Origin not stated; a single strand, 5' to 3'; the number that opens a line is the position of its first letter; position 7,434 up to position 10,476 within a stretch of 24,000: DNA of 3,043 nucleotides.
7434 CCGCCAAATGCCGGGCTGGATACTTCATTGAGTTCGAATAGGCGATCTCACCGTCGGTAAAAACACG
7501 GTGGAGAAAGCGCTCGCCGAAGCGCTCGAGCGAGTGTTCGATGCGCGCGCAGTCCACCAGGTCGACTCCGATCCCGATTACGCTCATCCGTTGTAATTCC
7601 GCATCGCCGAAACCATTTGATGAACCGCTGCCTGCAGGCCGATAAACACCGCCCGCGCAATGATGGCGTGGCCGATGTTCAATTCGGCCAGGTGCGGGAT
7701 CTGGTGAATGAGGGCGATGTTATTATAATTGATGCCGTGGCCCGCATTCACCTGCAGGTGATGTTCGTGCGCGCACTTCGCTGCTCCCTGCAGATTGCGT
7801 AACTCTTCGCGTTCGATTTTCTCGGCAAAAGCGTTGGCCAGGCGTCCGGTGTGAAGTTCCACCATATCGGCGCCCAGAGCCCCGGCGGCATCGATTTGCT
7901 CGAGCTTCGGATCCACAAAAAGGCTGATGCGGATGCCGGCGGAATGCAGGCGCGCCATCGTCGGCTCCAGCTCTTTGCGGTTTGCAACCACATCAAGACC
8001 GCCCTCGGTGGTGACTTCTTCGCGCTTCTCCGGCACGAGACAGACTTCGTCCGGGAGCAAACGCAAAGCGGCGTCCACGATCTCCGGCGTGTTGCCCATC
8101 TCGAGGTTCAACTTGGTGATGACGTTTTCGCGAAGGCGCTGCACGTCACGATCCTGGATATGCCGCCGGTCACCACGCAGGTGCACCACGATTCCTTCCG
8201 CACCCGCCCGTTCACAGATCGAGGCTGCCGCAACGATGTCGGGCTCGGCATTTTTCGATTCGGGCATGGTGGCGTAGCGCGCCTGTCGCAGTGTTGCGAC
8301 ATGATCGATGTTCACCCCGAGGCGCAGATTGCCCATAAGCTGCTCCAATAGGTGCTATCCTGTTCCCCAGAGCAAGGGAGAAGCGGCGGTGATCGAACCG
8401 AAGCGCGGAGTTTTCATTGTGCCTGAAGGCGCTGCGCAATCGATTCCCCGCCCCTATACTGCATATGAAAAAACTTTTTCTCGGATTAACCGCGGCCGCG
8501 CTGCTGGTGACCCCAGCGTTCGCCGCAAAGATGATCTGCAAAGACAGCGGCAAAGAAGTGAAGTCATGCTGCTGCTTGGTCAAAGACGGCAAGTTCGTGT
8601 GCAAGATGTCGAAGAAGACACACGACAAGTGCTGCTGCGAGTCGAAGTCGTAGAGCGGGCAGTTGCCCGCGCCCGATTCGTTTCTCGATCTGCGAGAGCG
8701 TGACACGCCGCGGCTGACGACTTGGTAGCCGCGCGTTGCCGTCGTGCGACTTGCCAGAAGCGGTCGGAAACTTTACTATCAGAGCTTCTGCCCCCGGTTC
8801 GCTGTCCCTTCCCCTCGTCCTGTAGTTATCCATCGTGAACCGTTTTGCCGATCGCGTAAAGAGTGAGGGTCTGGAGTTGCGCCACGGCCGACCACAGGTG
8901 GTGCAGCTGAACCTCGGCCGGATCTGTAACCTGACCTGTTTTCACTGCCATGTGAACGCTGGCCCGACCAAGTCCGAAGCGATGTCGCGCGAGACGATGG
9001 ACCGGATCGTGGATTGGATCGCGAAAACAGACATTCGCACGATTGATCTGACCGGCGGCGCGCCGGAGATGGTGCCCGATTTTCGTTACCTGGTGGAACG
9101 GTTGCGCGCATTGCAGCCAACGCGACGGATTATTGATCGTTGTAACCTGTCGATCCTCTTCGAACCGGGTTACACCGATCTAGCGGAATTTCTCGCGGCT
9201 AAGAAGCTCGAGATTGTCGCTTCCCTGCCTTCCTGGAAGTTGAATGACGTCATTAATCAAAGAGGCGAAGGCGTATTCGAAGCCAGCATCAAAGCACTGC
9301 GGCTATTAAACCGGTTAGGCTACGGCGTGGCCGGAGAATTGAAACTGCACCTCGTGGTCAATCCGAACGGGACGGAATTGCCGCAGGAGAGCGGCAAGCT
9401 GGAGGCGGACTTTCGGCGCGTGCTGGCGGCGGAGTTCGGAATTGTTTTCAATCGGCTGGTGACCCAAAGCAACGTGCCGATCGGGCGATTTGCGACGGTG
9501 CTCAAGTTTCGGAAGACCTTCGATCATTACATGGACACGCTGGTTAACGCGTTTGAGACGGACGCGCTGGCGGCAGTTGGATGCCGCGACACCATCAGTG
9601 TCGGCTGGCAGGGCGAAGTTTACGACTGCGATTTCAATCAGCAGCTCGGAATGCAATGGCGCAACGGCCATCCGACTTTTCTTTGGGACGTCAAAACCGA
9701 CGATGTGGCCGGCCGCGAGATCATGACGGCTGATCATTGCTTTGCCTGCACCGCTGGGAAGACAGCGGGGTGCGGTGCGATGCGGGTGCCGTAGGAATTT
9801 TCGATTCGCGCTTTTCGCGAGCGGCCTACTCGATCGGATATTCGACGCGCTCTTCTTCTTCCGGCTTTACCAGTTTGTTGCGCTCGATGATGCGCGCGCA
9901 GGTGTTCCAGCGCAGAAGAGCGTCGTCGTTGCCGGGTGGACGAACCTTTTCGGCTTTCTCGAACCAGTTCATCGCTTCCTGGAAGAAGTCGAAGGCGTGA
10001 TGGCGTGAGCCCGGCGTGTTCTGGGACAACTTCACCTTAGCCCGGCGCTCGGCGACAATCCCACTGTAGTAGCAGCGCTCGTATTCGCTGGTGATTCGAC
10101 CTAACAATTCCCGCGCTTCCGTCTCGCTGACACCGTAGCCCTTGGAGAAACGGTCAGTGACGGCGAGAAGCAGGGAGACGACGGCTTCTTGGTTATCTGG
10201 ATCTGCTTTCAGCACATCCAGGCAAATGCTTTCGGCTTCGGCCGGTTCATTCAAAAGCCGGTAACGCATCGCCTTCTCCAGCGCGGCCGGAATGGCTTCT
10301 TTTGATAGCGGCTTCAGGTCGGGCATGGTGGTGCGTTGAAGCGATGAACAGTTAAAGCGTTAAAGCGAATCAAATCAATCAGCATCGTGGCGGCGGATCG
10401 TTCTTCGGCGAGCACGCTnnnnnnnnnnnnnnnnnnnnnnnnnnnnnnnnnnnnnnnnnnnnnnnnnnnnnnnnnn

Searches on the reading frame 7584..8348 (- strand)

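Call 6: search_protein_families(library=pfam, proteins=[window:7584-8348:-])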
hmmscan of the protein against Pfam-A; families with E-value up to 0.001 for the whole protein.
window:7584-8348:- (254 aa): 1 family
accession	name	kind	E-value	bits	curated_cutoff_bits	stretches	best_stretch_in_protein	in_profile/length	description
PF03740.19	PdxJ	-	3.5e-95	318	24.5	1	9-249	1-234/234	Pyridoxal phosphate biosynthesis protein PdxJ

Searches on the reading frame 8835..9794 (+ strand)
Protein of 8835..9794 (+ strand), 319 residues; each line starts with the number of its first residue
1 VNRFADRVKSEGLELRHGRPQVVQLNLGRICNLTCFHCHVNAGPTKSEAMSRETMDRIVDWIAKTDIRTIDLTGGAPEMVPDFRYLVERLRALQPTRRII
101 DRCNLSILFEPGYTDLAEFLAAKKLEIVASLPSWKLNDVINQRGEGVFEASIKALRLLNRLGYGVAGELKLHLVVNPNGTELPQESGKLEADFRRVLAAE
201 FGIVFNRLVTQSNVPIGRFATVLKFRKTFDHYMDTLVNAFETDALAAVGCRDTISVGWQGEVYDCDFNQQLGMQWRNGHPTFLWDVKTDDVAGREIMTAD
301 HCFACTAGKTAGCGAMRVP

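Call 6: search_protein_families(library=pfam, proteins=[window:8835-9794:+])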
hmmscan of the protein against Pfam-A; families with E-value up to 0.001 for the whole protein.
window:8835-9794:+ (319 aa): 3 families
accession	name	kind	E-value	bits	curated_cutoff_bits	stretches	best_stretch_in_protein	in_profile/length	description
PF12345.13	DUF3641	-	2.6e-43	147.7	24.9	1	182-314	1-132/134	Protein of unknown function (DUF3641)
PF04055.27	Radical_SAM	-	2.2e-11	44.6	29.5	1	26-165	2-143/166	Radical SAM superfamily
PF13353.11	Fer4_12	-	0.00036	21.3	22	1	31-100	15-87/137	4Fe-4S single cluster domain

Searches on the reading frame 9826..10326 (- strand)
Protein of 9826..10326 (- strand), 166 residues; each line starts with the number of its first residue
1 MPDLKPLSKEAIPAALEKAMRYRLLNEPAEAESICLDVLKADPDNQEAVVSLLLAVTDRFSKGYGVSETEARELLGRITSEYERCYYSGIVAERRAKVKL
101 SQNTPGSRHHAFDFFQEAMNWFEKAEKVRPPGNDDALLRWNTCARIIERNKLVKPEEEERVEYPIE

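Call 6: search_protein_families(library=pfam, proteins=[window:9826-10326:-])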
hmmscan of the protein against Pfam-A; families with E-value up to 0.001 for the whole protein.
window:9826-10326:- (166 aa): 1 family
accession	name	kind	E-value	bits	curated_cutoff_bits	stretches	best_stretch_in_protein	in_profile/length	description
PF13428.12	TPR_14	-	0.00032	21.6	23.5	0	15-49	4-38/44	Tetratricopeptide repeat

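Call 80: search_protein_families(library=ncbifam, proteins=[window:9826-10326:-], max_evalue=0.01)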
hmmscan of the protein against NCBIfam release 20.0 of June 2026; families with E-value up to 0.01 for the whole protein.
window:9826-10326:- (166 aa): 0 families
